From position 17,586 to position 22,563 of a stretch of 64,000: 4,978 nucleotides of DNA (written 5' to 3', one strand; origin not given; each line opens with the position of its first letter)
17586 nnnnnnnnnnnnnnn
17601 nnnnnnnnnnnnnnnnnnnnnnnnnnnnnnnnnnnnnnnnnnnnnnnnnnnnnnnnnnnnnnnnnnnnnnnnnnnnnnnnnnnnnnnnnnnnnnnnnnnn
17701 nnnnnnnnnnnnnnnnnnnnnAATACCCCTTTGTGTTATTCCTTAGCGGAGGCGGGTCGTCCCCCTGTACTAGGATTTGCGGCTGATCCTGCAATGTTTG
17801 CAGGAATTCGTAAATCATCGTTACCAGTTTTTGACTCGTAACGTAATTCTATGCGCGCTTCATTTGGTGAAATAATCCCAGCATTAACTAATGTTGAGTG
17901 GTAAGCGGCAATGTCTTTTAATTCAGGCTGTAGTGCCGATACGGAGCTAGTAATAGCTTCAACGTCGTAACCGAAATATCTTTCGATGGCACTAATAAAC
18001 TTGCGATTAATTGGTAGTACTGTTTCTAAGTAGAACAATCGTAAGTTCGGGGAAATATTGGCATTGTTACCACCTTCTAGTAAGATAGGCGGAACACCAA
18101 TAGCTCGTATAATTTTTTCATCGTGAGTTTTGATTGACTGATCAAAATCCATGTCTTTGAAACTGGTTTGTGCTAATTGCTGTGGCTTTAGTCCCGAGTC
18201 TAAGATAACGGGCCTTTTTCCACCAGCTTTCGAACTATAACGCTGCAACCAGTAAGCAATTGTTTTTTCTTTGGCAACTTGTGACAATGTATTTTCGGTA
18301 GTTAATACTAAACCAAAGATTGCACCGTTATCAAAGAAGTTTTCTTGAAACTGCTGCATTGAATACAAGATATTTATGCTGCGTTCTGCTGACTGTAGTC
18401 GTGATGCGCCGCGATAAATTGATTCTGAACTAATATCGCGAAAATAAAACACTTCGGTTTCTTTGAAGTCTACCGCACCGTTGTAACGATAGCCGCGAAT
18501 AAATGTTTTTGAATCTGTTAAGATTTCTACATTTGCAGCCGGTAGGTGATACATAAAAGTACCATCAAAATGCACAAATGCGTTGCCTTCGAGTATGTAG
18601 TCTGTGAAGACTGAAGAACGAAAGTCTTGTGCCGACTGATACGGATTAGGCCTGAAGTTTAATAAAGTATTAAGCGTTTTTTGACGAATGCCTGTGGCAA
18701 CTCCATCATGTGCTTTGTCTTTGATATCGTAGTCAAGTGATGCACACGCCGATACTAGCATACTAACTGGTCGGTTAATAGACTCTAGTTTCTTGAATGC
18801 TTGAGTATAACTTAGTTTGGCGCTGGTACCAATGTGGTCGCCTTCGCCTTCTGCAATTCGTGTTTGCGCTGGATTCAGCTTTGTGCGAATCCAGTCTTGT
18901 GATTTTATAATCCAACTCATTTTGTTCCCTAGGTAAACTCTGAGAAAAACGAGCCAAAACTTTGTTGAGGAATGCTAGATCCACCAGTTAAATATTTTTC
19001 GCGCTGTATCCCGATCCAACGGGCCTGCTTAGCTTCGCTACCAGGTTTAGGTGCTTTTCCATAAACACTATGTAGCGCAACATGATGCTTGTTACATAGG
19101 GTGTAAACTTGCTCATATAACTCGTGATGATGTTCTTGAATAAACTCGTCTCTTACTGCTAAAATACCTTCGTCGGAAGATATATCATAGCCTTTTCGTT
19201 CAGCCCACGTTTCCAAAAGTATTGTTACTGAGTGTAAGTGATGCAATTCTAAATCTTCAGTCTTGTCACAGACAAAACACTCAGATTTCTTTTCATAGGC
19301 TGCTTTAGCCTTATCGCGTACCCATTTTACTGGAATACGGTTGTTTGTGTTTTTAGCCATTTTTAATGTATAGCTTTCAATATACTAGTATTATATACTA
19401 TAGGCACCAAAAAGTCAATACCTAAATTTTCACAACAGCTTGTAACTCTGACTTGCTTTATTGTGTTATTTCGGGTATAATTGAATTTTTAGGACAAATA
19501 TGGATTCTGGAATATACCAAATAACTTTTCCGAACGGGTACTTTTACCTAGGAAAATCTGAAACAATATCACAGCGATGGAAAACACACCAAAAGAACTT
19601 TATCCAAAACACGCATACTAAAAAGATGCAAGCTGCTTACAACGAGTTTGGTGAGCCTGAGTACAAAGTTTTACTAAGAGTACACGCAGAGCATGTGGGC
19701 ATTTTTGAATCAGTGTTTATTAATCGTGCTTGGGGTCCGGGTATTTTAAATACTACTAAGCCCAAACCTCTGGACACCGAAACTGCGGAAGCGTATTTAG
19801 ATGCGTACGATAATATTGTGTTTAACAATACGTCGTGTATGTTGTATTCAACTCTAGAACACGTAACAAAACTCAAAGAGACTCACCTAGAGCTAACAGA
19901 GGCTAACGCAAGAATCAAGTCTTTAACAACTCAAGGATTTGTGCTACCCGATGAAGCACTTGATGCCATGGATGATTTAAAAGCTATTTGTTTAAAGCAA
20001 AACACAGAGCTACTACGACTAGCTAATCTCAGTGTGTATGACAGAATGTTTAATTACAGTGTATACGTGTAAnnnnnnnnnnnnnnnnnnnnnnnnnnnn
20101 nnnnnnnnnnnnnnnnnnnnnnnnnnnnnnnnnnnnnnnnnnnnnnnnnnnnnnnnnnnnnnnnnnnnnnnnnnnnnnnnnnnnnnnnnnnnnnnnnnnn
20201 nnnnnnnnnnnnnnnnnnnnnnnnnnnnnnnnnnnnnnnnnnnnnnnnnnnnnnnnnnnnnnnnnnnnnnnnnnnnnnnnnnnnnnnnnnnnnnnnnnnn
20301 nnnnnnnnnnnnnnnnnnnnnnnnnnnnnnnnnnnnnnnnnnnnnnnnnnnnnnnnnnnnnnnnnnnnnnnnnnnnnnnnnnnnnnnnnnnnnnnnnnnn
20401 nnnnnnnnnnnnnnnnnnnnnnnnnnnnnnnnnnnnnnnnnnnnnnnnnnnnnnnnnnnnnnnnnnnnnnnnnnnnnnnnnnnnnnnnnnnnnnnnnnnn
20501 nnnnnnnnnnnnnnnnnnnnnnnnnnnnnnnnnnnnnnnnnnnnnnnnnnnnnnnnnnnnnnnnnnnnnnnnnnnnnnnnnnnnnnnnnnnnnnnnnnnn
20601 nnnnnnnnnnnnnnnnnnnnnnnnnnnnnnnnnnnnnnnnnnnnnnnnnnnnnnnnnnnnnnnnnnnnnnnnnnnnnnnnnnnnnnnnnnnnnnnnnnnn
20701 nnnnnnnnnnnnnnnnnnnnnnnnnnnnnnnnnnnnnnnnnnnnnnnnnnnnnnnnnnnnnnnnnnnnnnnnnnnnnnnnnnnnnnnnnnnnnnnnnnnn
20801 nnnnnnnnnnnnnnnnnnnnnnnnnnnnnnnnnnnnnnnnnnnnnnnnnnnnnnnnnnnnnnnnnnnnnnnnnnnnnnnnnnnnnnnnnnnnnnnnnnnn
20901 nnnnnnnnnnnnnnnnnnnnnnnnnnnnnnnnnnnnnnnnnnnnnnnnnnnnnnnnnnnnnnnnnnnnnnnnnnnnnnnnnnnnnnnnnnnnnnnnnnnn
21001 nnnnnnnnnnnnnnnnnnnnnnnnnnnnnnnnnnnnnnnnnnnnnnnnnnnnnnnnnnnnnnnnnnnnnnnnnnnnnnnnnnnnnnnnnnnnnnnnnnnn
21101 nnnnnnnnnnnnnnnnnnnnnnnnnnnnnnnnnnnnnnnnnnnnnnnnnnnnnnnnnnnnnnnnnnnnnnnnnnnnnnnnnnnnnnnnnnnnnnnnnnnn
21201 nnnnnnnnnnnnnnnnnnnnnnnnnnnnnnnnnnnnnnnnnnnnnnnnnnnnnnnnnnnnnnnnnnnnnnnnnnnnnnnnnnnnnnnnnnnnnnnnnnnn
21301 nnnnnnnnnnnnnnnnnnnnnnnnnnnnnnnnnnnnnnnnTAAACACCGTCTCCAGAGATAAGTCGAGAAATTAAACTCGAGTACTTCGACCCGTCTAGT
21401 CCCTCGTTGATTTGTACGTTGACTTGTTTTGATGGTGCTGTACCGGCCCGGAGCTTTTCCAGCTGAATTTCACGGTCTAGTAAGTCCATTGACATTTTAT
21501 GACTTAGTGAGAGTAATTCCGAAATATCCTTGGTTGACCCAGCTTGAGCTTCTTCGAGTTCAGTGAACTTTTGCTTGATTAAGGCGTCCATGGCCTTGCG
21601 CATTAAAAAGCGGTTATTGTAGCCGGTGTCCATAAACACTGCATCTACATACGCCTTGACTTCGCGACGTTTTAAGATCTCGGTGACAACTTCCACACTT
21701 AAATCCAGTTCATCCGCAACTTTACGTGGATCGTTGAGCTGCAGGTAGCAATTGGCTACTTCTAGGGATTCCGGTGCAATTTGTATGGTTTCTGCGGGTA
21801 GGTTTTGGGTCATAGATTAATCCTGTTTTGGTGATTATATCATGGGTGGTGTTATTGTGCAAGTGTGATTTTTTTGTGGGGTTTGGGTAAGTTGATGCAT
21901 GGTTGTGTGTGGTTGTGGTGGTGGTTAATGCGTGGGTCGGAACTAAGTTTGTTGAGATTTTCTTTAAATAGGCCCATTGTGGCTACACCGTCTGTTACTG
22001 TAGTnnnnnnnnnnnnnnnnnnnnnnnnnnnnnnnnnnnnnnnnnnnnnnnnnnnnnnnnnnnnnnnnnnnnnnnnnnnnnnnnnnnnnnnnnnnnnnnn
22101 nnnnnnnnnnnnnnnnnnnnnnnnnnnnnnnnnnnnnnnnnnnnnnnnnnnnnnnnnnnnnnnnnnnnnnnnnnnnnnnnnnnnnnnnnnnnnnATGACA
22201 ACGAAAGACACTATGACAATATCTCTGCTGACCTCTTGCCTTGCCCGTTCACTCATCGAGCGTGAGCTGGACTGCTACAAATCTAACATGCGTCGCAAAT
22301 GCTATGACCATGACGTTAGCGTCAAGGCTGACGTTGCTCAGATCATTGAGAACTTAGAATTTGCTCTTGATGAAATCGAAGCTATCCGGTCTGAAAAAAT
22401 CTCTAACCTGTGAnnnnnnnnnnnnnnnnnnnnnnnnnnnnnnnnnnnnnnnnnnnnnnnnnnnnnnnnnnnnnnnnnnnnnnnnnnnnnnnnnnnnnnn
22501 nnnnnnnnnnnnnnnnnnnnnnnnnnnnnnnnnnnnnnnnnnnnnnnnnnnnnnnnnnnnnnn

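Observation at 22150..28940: Reiterated early-promoter cassette of about 100 bp (hairpin, then a 21-25 bp perfect TATAAT-containing palindrome, then a conserved box, then TGnTATAAT, then an ATG 6-8 nt later), at least 8 copies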

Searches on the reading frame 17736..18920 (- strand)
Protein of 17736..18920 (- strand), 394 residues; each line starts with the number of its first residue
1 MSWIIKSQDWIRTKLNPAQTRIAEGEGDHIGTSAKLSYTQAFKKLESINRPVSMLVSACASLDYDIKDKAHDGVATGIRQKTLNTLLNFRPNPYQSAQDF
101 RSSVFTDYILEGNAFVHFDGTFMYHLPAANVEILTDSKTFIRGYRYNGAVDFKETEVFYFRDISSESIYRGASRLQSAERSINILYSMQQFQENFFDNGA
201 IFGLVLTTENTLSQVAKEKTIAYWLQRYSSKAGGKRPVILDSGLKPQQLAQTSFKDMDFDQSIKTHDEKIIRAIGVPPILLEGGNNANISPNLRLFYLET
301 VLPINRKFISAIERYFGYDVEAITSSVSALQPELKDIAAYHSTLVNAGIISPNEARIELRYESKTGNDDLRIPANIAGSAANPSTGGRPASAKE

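Call 11: search_protein_families(library=phrogs, proteins=[window:17736-18920:-], max_evalue=0.00001)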
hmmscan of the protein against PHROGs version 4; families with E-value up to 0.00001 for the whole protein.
window:17736-18920:- (394 aa): 3 families
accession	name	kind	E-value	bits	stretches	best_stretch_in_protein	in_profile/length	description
phrog_12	-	head and packaging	1.2e-63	217.2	1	37-381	84-440/646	portal protein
phrog_2662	-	head and packaging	1.8e-43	150.1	1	46-378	68-422/717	portal protein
phrog_5929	-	head and packaging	9.9e-13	48.9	1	189-376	5-199/228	portal protein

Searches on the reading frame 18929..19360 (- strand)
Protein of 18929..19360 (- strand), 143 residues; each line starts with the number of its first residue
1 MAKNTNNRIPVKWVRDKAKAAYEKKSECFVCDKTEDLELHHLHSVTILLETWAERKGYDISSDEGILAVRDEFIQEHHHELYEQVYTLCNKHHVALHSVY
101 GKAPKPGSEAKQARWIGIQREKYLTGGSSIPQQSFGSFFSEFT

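Call 55: search_protein_families(library=pfam, proteins=[window:18929-19360:-], max_evalue=0.01)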
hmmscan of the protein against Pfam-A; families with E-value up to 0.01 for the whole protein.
window:18929-19360:- (143 aa): 0 families

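Call 57: search_dna_similar(query=window:18929-19360:-, collection=phages, mode=protein, max_rows=25, rows=spread)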
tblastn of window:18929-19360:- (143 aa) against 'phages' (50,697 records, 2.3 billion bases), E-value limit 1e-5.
Records with a match: 897; places in all: 897; records where one place covers at least 80% of the query: 880.
Best place of each record, by identity: <60% 897.
By first word of the organism name: Vibrio 356; Salmonella 265; Escherichia 130; Klebsiella 80; Phage 12; Bacteriophage 11; Proteus 10; Aeromonas 7; Providencia 4; Shigella 4; and 12 more.
By host as written in the record: - 342; Escherichia coli 42; Salmonella enterica subsp. enterica serovar Enteritidis PT1 39; Vibrio harveyi BAA-1116 36; Klebsiella pneumoniae 25; Salmonella sp. 24; Salmonella enterica 23; Salmonella enterica subsp. enterica serovar Enteritidis 21; and 148 more.
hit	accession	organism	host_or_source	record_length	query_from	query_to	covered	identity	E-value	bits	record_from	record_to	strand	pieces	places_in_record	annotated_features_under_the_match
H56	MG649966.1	Vibrio phage Ceto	Vibrio harveyi BAA-1116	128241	1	128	90%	48.4%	3e-35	133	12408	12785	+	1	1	hypothetical protein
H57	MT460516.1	Vibrio phage Quinn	Vibrio harveyi BAA-1116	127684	1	122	85%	47.5%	4e-34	130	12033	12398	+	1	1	hypothetical protein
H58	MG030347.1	Proteus phage PM135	Proteus mirabilis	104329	5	127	86%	44.4%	3e-27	110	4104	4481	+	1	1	putative nicking site-specific endonuclease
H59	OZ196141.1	Vibrio phage D17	Seawater and oysters mix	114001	1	122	85%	41.1%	9e-28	112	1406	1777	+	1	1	hypothetical protein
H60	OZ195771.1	Vibrio phage D54 g2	Seawater and oysters mix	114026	1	122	85%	41.1%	9e-28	112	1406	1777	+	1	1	hypothetical protein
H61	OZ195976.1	Vibrio phage D370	Seawater and oysters mix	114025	1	122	85%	41.1%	9e-28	112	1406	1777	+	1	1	hypothetical protein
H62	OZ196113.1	Vibrio phage D354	Seawater and oysters mix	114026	1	122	85%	41.1%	9e-28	112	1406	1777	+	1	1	hypothetical protein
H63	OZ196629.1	Vibrio phage D236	Seawater and oysters mix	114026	1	122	85%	41.1%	9e-28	112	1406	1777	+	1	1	hypothetical protein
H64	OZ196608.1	Vibrio phage D19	Seawater and oysters mix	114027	1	122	85%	41.1%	9e-28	112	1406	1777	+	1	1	hypothetical protein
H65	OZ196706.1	Vibrio phage D12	Seawater and oysters mix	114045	1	122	85%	41.1%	9e-28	112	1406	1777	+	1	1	hypothetical protein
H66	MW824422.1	Vibrio phage 70E35.2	Vibrio crassostreae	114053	1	122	85%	41.1%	1e-27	112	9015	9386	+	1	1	hypothetical protein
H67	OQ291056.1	Salmonella phage Kenya-K33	Salmonella enterica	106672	1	122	85%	39.0%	4e-21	94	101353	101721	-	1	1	record has no annotation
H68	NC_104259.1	Salmonella phage vB_StyS-LmqsSP1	Salmonella enterica subsp. enterica ...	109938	1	122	85%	39.0%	7e-21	93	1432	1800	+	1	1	hypothetical protein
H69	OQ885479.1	Escherichia phage SUT_E1520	Escherichia coli K12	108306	1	122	85%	39.0%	9e-21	92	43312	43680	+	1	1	nicking endonuclease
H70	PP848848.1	Klebsiella phage vB_Kpn24-P2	Klebsiella pneumoniae Kpn24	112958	8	124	82%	40.2%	3e-21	94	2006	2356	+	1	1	hypothetical protein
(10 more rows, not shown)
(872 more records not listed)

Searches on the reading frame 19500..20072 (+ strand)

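Call 55: search_protein_families(library=pfam, proteins=[window:19500-20072:+], max_evalue=0.01)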
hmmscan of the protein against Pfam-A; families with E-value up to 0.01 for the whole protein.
window:19500-20072:+ (190 aa): 1 family
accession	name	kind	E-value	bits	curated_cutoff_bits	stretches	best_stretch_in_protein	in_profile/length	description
PF01541.30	GIY-YIG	-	2.6e-05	24.8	22.6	1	4-42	3-42/78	GIY-YIG catalytic domain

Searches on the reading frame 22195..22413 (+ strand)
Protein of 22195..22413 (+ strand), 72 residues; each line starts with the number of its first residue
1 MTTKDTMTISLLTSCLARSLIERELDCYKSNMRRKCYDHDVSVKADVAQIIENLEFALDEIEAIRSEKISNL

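Call 8: search_protein_families(library=pfam, proteins=[window:22195-22413:+], max_evalue=0.01)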
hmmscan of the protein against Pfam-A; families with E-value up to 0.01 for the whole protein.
window:22195-22413:+ (72 aa): 0 families

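Call 9: search_protein_families(library=phrogs, proteins=[window:22195-22413:+], max_evalue=0.001)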
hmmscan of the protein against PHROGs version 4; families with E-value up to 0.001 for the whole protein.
window:22195-22413:+ (72 aa): 0 families
